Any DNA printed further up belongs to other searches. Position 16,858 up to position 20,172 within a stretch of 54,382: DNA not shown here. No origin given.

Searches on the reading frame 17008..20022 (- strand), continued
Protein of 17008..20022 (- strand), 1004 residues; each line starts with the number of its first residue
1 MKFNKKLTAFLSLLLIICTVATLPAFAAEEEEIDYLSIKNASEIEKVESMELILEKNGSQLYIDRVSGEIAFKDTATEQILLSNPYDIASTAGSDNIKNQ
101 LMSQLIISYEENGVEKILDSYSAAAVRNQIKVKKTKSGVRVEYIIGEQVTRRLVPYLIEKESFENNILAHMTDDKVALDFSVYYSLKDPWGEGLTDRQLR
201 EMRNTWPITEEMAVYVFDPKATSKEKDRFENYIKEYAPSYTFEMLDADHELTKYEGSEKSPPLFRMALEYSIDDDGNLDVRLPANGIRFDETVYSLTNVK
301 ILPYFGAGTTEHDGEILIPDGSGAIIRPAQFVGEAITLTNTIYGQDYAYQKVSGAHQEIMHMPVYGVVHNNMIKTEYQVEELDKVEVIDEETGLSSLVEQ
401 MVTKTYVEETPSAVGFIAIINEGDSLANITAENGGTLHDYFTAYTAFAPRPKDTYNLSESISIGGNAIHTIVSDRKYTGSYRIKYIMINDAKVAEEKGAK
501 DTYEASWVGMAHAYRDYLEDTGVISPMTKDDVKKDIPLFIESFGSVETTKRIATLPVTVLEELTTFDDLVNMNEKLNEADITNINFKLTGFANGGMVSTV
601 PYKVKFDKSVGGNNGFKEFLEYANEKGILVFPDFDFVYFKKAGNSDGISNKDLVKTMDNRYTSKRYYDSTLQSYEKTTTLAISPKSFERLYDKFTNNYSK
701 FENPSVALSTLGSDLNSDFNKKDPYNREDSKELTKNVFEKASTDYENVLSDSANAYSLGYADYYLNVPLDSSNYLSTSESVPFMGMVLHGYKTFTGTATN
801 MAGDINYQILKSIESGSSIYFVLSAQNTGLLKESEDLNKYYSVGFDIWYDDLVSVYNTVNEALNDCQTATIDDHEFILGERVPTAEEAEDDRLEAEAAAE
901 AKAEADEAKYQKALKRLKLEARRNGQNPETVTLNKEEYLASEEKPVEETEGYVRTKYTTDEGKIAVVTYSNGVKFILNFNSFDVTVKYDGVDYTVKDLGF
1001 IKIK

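Call 63: get_annotated_region(hit=H2, flank=12000)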
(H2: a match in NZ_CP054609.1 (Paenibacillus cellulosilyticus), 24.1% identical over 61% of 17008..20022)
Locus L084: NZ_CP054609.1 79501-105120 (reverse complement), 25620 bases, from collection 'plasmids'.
description: Paenibacillus cellulosilyticus strain KACC 14175 plasmid unnamed1, complete sequence
organism: Paenibacillus cellulosilyticus (NCBI taxid 375489)
taxonomy: Bacteria; Bacillota; Bacilli; Bacillales; Paenibacillaceae; Paenibacillus; Paenibacillus cellulosilyticus
host: -; source: cell culture,soil; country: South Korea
typing (MOB-suite, as given by PLSDB): non-mobilizable
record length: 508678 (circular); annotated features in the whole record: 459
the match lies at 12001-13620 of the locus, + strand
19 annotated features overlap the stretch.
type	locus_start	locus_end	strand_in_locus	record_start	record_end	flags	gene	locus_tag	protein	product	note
CDS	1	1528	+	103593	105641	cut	recG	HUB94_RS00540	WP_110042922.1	ATP-dependent DNA helicase RecG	GO:0006310 - DNA recombination [Evidence IEA]; GO:0006281 - DNA repair [Evidence IEA]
CDS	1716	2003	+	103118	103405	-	-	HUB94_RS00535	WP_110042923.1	stage VI sporulation protein F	-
CDS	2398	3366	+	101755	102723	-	-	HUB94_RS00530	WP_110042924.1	aldo/keto reductase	-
CDS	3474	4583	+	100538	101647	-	ugpC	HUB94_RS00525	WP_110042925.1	sn-glycerol-3-phosphate ABC transporter ATP-binding protein UgpC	-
CDS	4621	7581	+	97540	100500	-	-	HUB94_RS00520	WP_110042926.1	extracellular solute-binding protein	-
CDS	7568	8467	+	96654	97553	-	-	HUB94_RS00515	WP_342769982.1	sugar ABC transporter permease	-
CDS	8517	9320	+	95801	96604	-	-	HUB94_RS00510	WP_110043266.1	carbohydrate ABC transporter permease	GO:0008643 - carbohydrate transport [Evidence IEA]; GO:0055085 - transmembrane transport [Evidence IEA]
CDS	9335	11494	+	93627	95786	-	-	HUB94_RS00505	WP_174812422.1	YIP1 family protein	-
CDS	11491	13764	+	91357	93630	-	-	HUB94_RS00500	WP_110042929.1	DUF5696 domain-containing protein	-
CDS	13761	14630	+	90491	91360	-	-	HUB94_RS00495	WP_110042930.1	sugar ABC transporter permease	-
CDS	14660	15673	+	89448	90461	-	-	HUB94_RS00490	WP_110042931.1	carbohydrate ABC transporter permease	GO:0008643 - carbohydrate transport [Evidence IEA]; GO:0055085 - transmembrane transport [Evidence IEA]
CDS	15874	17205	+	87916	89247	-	-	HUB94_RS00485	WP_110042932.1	LLM class flavin-dependent oxidoreductase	-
CDS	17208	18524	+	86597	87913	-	-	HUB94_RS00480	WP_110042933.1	LLM class flavin-dependent oxidoreductase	-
CDS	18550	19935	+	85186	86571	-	-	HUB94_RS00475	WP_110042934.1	extracellular solute-binding protein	-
CDS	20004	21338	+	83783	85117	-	-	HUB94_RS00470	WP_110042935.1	LLM class flavin-dependent oxidoreductase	-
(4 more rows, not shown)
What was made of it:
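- Closest known: CUT1-family. Same: A UgpC/MsmK-like gene is adjacent in the Paenibacillus orthologue (call 63).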

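Call 67: search_protein_families(library=pfam, proteins=[L083:3930-5039:+, L083:5029-7962:+, L083:9813-11309:+, L083:11288-11908:+, L083:11905-14424:+, L083:16558-18063:+, L083:18378-19988:+, L084:4621-7581:+, L084:9335-11494:+, L084:11491-13764:+], max_evalue=0.01)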
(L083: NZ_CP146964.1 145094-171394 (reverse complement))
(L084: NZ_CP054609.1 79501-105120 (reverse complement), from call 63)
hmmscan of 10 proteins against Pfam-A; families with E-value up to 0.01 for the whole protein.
L083:3930-5039:+ (369 aa): 1 family
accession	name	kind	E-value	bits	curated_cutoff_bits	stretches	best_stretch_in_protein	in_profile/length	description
PF04616.20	Glyco_hydro_43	-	1.2e-14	54.8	32.2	1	147-299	94-230/288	Glycosyl hydrolases family 43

L083:5029-7962:+ (977 aa): 2 families
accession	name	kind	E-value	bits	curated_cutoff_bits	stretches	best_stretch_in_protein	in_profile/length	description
PF01547.30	SBP_bac_1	-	2.4e-21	77.5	26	1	602-872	23-306/307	Bacterial extracellular solute-binding protein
PF13416.11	SBP_bac_8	-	1.6e-19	71.2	27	1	617-877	30-254/279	Bacterial extracellular solute-binding protein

L083:9813-11309:+ (498 aa): 3 families
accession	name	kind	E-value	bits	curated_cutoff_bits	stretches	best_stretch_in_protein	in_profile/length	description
PF01436.27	NHL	-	2e-13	50.1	20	1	116-141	1-26/28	NHL repeat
PF08450.18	SGL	-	4e-09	36.9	26.3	1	80-162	145-228/246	SMP-30/Gluconolactonase/LRE-like region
PF17170.10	DUF5128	-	8.1e-08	32.3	22.9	1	310-379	53-122/321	6-bladed beta-propeller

L083:11288-11908:+ (206 aa): 1 family
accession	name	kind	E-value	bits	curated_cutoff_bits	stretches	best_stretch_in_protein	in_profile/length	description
PF04893.22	Yip1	-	3.1e-13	50.4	28.6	1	11-180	1-170/173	Yip1 domain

L083:11905-14424:+ (839 aa): 1 family
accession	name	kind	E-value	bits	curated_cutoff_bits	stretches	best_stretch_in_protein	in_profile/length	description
PF18952.6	DUF5696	-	2.2e-184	614.8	25.6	1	222-835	3-612/612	Family of unknown function (DUF5696)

L083:16558-18063:+ (501 aa): 1 family
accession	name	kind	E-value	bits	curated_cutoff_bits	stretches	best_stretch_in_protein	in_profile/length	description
PF01547.30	SBP_bac_1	-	1.2e-12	48.9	26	1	93-358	9-275/307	Bacterial extracellular solute-binding protein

L083:18378-19988:+ (536 aa): 2 families
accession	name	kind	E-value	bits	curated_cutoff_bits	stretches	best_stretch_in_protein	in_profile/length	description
PF13416.11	SBP_bac_8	-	1.5e-12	48.3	27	1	72-396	2-249/279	Bacterial extracellular solute-binding protein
PF01547.30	SBP_bac_1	-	3.4e-10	40.8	26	1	74-395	15-305/307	Bacterial extracellular solute-binding protein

L084:4621-7581:+ (986 aa): 2 families
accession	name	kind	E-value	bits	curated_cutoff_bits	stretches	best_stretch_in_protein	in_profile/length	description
PF01547.30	SBP_bac_1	-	1.8e-22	81.1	26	1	584-861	6-307/307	Bacterial extracellular solute-binding protein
PF13416.11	SBP_bac_8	-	2.4e-19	70.6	27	1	593-864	5-253/279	Bacterial extracellular solute-binding protein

L084:9335-11494:+ (719 aa): 11 families
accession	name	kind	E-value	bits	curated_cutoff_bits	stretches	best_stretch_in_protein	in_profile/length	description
PF01436.27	NHL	-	6.7e-17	61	20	2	130-154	2-26/28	NHL repeat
PF04893.22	Yip1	-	2.4e-09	37.7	28.6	1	526-694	3-171/173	Yip1 domain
PF08450.18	SGL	-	2.4e-09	37.6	26.3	1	97-170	146-224/246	SMP-30/Gluconolactonase/LRE-like region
PF22701.2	Mala_s_1-like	-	2.3e-06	28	27.5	1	86-156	88-156/195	Mal s 1 allergenic protein-like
PF13449.12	Phytase-like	-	6e-06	26.8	27.6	0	92-128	74-110/284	Esterase-like activity of phytase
PF06739.17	SBBP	-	7e-06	26.3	20.5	0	181-196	14-29/38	Beta-propeller repeat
PF17170.10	DUF5128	-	9.8e-06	25.4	22.9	0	87-128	91-134/321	6-bladed beta-propeller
PF25021.1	TEN_NHL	-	0.00014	21.5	27.1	0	128-154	328-354/357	Teneurin NHL domain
PF14559.12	TPR_19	-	0.0017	19.1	25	1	404-450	1-47/68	Tetratricopeptide repeat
PF24684.1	Vgb_lyase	-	0.0028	17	50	1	76-162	169-255/290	Virginiamycin B lyase family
PF07719.23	TPR_2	-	0.0059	17.1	27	0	430-451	3-24/34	Tetratricopeptide repeat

L084:11491-13764:+ (757 aa): 1 family
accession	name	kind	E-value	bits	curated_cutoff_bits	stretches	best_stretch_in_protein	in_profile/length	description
PF18952.6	DUF5696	-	8.2e-187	622.9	25.6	1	151-748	2-612/612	Family of unknown function (DUF5696)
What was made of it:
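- On DUF5696 (PF18952): The Butyrivibrio and Paenibacillus orthologues match end to end, E 1e-184 to 1e-187 (call 67).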

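Call 89: find_related_loci(query=A3, collection=metagenome_contigs, flank=10000)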
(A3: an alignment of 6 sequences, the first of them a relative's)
Query A3 (839 aa) in metagenome_contigs; peptide patterns used: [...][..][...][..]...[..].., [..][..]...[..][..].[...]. (x = any residue, [..] = any of these).
600 stretches matched a pattern (row limit reached: there are more); 382 encode a relative of the query (tblastn E <= 1e-3); the best 80 are kept; 80 distinct loci.
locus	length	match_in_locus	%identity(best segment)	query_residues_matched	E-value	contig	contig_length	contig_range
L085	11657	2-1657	95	288-839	0e+0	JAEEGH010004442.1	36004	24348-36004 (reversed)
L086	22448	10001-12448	46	43-839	0e+0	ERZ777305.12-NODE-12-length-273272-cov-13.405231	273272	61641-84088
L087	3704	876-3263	37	41-835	5e-157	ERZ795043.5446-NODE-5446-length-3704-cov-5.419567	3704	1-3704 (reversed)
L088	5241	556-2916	35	50-836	7e-149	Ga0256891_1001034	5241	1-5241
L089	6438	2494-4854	35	50-836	3e-147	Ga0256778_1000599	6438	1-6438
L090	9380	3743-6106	34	50-836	2e-145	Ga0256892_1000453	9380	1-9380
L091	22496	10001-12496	35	15-835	1e-136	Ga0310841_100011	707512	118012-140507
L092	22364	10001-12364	35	49-835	3e-136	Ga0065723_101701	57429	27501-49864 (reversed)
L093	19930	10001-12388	32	48-835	2e-129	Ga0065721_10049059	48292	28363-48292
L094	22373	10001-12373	32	46-835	2e-128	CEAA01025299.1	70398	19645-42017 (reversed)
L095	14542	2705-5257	31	13-836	6e-128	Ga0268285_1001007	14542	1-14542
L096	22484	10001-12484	31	7-836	4e-127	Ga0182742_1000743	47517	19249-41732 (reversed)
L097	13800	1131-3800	30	11-839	2e-126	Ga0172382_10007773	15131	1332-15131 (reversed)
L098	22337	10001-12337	33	49-835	7e-126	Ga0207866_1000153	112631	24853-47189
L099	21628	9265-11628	34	49-835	3e-125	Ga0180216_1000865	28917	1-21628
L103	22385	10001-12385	33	47-836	4e-117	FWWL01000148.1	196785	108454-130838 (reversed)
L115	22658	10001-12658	33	50-835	3e-107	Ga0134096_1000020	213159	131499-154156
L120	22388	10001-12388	28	53-835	2e-104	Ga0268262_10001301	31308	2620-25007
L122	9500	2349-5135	28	9-836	2e-102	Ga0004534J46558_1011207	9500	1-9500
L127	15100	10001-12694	32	54-836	6e-99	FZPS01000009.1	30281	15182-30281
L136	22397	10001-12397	27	53-836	3e-94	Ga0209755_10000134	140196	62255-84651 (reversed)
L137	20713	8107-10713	30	53-835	2e-95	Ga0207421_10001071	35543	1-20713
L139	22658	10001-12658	31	53-835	9e-93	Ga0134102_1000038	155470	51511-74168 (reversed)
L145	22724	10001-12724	31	19-835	9e-94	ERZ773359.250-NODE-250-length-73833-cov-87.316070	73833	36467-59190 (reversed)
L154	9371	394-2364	30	205-837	1e-82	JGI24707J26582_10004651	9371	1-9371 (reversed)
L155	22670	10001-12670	26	47-835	2e-81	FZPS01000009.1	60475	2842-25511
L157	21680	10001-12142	31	24-836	2e-80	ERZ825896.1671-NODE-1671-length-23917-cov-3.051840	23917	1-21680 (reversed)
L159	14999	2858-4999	31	24-836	2e-80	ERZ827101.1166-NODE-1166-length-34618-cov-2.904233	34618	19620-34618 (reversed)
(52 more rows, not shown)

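Call 93: search_protein_families(library=pfam, proteins=[L145:14710-16014:+, L145:19209-20513:+, L145:3673-6663:+, L145:522-3245:+, L137:12723-14066:+, L137:3034-4314:+, L122:7149-8477:+, L115:4064-5380:+, L127:6040-7347:+, L155:14618-16222:-], max_evalue=0.001)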
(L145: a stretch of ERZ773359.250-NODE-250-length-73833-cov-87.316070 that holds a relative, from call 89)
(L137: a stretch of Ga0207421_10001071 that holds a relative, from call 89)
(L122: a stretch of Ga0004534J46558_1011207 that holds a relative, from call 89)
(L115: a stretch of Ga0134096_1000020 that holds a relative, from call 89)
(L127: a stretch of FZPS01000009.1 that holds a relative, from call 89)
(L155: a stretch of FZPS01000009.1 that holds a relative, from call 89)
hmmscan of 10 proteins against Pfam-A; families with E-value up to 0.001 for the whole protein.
L145:14710-16014:+ (434 aa): 2 families
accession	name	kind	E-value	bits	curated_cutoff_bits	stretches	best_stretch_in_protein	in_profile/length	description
PF01547.30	SBP_bac_1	-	9.3e-18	65.7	26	1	54-328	13-278/307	Bacterial extracellular solute-binding protein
PF13416.11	SBP_bac_8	-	1.4e-16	61.5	27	1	57-344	5-236/279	Bacterial extracellular solute-binding protein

L145:19209-20513:+ (434 aa): 2 families
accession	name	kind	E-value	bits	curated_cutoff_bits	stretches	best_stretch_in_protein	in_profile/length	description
PF01547.30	SBP_bac_1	-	2.8e-22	80.5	26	1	62-343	16-293/307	Bacterial extracellular solute-binding protein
PF13416.11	SBP_bac_8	-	1.6e-18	67.9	27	1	60-344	7-239/279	Bacterial extracellular solute-binding protein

L145:3673-6663:+ (996 aa): 1 family
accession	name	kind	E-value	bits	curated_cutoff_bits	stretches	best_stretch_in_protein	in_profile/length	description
PF13385.13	Laminin_G_3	-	5.1e-15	56.3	27.6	1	29-176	11-151/151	Concanavalin A-like lectin/glucanases superfamily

L145:522-3245:+ (907 aa): 3 families
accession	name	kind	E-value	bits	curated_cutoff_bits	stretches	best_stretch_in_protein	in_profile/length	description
PF13175.12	AAA_15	-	2.2e-10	41.1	32.1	1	1-356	1-264/374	AAA ATPase domain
PF02463.25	SMC_N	-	7.1e-08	32.6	40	0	458-883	135-198/220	RecF/RecN/SMC N terminal domain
PF06103.16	DUF948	-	0.00033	21.2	37.2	1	300-356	25-81/89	Bacterial protein of unknown function (DUF948)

L137:12723-14066:+ (447 aa): 1 family
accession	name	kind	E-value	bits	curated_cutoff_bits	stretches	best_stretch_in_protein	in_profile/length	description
PF01547.30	SBP_bac_1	-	2.2e-13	51.3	26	1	108-370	44-305/307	Bacterial extracellular solute-binding protein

L137:3034-4314:+ (426 aa): 1 family
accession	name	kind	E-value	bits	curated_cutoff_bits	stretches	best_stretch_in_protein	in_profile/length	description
PF00150.24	Cellulase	-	0.00048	20.2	23.5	0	114-190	54-132/272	Cellulase (glycosyl hydrolase family 5)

L122:7149-8477:+ (442 aa): 0 families

L115:4064-5380:+ (438 aa): 2 families
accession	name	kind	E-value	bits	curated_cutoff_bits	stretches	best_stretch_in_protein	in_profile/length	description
PF01547.30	SBP_bac_1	-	4.5e-17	63.4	26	1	60-342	17-292/307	Bacterial extracellular solute-binding protein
PF13416.11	SBP_bac_8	-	2.6e-15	57.4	27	1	60-341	7-233/279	Bacterial extracellular solute-binding protein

L127:6040-7347:+ (435 aa): 2 families
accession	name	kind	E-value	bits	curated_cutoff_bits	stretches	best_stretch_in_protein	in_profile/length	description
PF13204.13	Apiosidase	-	9.2e-113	377.5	26.5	1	9-337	1-320/320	Apiosidase-like, catalytic domain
PF12904.13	Collagen_bind_2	-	5.4e-33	113.1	22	1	339-430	1-92/92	Putative collagen-binding domain of a collagenase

L155:14618-16222:- (534 aa): 0 families
